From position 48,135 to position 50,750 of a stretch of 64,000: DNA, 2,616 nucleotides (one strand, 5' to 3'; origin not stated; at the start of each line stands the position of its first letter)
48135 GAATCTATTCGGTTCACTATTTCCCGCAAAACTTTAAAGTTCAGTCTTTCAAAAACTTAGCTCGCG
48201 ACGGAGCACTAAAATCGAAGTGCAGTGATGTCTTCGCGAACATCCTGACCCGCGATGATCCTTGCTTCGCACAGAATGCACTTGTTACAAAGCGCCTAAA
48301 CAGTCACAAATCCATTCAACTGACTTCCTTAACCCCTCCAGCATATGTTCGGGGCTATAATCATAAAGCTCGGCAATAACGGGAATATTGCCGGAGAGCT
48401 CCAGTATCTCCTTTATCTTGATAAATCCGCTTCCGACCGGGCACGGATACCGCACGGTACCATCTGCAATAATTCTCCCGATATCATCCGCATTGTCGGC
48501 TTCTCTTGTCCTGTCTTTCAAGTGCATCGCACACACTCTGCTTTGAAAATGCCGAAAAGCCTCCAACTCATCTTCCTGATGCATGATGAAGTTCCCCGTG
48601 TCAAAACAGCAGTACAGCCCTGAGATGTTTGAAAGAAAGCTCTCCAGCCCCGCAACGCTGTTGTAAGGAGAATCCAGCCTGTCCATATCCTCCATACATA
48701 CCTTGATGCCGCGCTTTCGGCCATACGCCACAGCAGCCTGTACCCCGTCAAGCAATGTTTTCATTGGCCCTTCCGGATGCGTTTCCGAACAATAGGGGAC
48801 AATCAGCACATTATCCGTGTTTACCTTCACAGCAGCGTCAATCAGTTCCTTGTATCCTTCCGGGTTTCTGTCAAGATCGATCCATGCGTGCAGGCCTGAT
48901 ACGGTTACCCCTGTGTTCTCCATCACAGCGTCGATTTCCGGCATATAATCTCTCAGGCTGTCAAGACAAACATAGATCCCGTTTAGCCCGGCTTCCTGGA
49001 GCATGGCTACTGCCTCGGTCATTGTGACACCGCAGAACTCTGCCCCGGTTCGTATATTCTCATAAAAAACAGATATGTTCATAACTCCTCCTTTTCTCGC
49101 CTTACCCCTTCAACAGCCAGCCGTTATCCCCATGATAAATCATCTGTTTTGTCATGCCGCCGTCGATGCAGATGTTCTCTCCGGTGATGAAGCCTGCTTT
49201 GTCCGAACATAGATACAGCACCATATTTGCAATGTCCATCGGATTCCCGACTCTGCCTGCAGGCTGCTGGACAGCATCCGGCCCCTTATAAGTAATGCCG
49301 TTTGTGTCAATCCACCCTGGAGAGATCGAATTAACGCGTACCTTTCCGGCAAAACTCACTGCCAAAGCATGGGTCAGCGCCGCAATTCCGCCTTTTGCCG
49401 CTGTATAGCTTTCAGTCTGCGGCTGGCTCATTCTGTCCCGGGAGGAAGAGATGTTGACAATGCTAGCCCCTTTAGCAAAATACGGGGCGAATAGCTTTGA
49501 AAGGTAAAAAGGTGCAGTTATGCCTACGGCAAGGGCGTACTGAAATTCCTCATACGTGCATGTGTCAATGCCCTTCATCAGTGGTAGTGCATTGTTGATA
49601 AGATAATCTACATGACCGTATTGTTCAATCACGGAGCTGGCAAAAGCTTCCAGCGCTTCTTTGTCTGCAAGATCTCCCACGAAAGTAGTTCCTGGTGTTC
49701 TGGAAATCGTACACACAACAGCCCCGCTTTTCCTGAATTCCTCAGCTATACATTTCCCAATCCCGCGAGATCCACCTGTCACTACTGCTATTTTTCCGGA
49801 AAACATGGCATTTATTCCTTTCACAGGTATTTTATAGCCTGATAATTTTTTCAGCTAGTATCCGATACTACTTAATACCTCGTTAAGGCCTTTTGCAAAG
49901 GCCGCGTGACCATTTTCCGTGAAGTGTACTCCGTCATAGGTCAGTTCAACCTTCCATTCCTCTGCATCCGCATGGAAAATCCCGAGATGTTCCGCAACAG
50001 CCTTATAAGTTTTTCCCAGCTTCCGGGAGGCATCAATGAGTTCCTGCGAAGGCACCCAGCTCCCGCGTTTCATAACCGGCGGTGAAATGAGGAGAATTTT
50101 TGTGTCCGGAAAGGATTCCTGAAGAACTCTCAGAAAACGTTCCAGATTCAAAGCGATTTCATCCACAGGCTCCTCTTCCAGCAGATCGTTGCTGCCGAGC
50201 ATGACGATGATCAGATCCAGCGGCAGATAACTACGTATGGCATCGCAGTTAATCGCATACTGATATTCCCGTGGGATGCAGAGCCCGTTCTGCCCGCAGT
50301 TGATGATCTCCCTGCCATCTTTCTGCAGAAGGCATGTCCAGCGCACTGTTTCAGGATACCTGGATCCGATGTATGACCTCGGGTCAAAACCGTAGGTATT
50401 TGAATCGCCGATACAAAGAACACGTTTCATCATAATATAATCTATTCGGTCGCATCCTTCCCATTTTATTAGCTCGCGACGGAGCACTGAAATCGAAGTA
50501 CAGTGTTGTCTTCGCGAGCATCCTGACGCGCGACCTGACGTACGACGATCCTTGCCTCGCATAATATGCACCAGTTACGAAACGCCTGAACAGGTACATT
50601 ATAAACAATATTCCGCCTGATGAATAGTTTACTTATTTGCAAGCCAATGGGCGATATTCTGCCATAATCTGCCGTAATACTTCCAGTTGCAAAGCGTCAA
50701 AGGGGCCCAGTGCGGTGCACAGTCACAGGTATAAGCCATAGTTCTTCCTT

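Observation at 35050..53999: Five-copy family of a structured ~48-nt palindromic intergenic element with compensatory base changes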

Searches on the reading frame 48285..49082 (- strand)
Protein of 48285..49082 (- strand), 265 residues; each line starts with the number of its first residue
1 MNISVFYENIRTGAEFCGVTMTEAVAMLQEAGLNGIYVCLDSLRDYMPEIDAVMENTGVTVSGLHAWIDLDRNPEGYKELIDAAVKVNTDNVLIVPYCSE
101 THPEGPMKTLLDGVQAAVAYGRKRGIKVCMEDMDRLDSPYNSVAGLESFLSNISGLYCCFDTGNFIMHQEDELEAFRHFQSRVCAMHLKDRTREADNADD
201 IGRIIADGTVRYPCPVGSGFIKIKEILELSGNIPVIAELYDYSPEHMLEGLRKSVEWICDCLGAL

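Call 14: search_protein_families(library=pfam, proteins=[window:48285-49082:-])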
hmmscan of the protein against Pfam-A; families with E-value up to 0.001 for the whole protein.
window:48285-49082:- (265 aa): 1 family
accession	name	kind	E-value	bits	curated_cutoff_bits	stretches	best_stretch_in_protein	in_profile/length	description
PF01261.30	AP_endonuc_2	-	4.5e-16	59.7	31.1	1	27-260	3-248/249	Xylose isomerase-like TIM barrel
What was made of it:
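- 48285..50433 (-): Three-gene block (TIM-barrel/AP_endonuc_2, SDR, GDSL hydrolase) bounded by the direct repeats c3 and c4. Pfam (call 14).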

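Call 67: find_homologous_proteins(query=window:48285-49082:-, max_evalue=1e-20)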
Query window:48285-49082:- (265 aa): 194 proteins with E <= 1e-20 among 1568 candidates; the best 120 are listed.
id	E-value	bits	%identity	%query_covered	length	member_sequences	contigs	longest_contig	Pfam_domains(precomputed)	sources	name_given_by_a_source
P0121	1.2e-161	554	90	99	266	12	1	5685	PF01261.31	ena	-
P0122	2.8e-126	438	72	97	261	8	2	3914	PF01261.31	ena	-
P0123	9.9e-124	430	91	77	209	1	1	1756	PF01261.31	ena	-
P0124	2.7e-102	360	62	97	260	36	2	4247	PF01261.31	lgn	-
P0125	1.3e-92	328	55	97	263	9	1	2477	PF01261.31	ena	-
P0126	5.2e-89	316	56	97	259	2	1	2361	PF01261.31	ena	-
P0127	8.0e-87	309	54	97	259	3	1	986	PF01261.31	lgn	-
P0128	1.8e-85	305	55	97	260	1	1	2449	PF01261.31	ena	-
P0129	1.9e-85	305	55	97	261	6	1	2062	PF01261.31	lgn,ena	-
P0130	4.1e-82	294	53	97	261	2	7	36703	PF01261.31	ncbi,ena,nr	ncbi:MAG: sugar phosphate isomerase/epimerase [Clostridia bacterium]|nr:sugar phosphate isomerase/ep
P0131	1.2e-81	292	51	98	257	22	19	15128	PF01261.31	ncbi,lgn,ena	-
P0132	6.5e-80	286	53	97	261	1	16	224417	PF01261.31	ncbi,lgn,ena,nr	ncbi:MAG: sugar phosphate isomerase/epimerase [Clostridia bacterium]|nr:sugar phosphate isomerase/ep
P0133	2.0e-79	285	74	66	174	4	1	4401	PF01261.31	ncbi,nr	ncbi:MAG: hypothetical protein J6P40_01110, partial [Oscillospiraceae bacterium]|nr:hypothetical pro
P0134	2.5e-79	285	51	98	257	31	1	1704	PF01261.31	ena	-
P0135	1.9e-78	282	51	98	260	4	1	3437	PF01261.31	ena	-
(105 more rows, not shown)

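Call 68: find_encoding_contigs(protein=P0121, flank=6000, max_places=4)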
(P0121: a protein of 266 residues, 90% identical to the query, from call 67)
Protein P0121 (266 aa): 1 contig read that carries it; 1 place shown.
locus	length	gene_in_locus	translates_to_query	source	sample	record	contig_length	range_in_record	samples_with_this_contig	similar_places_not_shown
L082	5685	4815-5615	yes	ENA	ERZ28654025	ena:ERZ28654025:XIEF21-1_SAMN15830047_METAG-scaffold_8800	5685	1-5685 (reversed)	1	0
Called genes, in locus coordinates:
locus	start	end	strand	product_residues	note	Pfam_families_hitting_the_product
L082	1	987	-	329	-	?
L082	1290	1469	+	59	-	-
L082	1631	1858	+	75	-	-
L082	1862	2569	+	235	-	PF18978:DUF5714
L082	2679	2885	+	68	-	PF01476:LysM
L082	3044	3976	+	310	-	PF00795:CN_hydrolase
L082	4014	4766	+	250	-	PF07090:GATase1_like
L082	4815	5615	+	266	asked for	PF01261:AP_endonuc_2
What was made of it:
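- L082 shows GATase and TIM already adjacent, so the block is not one simple cassette (call 68).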

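Call 69: find_encoding_contigs(protein=P0122, flank=6000, max_places=3)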
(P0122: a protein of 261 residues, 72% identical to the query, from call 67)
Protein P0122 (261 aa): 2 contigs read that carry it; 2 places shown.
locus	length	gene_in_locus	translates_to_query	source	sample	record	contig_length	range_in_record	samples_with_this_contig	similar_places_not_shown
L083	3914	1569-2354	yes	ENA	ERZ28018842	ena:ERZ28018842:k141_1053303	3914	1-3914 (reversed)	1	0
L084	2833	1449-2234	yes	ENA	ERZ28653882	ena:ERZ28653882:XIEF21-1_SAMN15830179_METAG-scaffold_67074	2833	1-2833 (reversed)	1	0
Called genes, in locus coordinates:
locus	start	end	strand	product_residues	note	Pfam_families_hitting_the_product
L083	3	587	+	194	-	?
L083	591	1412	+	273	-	PF07992:Pyr_redox_2, PF00037:Fer4 (faint), PF12837:Fer4_6 (weak)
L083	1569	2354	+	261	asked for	PF01261:AP_endonuc_2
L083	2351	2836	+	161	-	PF02525:Flavodoxin_2 (faint), PF12682:Flavodoxin_4, PF12724:Flavodoxin_5 (faint)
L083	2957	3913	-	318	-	?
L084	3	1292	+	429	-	?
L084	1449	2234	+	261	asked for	PF01261:AP_endonuc_2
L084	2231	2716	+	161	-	PF02525:Flavodoxin_2 (faint), PF12682:Flavodoxin_4, PF12724:Flavodoxin_5 (faint)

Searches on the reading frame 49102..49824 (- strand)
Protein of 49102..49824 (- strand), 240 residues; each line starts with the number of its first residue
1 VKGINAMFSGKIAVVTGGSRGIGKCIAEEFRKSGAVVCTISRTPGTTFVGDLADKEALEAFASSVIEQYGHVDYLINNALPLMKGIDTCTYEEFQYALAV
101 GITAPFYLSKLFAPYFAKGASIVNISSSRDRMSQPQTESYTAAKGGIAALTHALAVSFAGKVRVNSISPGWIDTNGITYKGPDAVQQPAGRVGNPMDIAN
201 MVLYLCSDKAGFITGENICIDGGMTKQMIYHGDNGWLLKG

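Call 14: search_protein_families(library=pfam, proteins=[window:49102-49824:-])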
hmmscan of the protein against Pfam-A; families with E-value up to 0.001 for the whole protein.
window:49102-49824:- (240 aa): 4 families
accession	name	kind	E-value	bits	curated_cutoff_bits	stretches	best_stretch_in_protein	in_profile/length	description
PF13561.12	adh_short_C2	-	1.1e-46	159.8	27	1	20-225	6-236/236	Enoyl-(Acyl carrier protein) reductase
PF00106.31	adh_short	-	2.5e-33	115.7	26.6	1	11-176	1-186/195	short chain dehydrogenase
PF23441.1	SDR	-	2.5e-07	30.8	27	1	46-224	64-255/258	SDR-like rossmann domain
PF08659.16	KR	-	2.8e-05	24.5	22.6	0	49-153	59-162/180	KR domain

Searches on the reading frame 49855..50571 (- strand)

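Call 14: search_protein_families(library=pfam, proteins=[window:49855-50571:-])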
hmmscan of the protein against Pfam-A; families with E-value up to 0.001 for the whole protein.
window:49855-50571:- (238 aa): 2 families
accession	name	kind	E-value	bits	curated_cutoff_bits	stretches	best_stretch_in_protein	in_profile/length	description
PF13472.12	Lipase_GDSL_2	-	1e-21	78.7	32.9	1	53-224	1-178/178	GDSL-like Lipase/Acylhydrolase family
PF00657.28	Lipase_GDSL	-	7.8e-10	39.7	23.6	1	51-228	1-207/208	GDSL-like Lipase/Acylhydrolase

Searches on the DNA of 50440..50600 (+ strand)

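Call 58: search_dna_similar(query=window:50440-50600:+, collection=plasmids, mode=distant, max_evalue=0.01, max_rows=10)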
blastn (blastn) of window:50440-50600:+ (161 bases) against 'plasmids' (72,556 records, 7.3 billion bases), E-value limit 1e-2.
No match.

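Call 59: search_dna_similar(query=window:50440-50600:+, collection=phages, mode=distant, max_evalue=0.01, max_rows=10)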
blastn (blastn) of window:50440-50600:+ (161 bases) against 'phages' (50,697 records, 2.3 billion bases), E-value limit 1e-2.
No match.
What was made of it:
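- Tried and rejected: No BLAST hits in the phage or plasmid collections (calls 58, 59).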
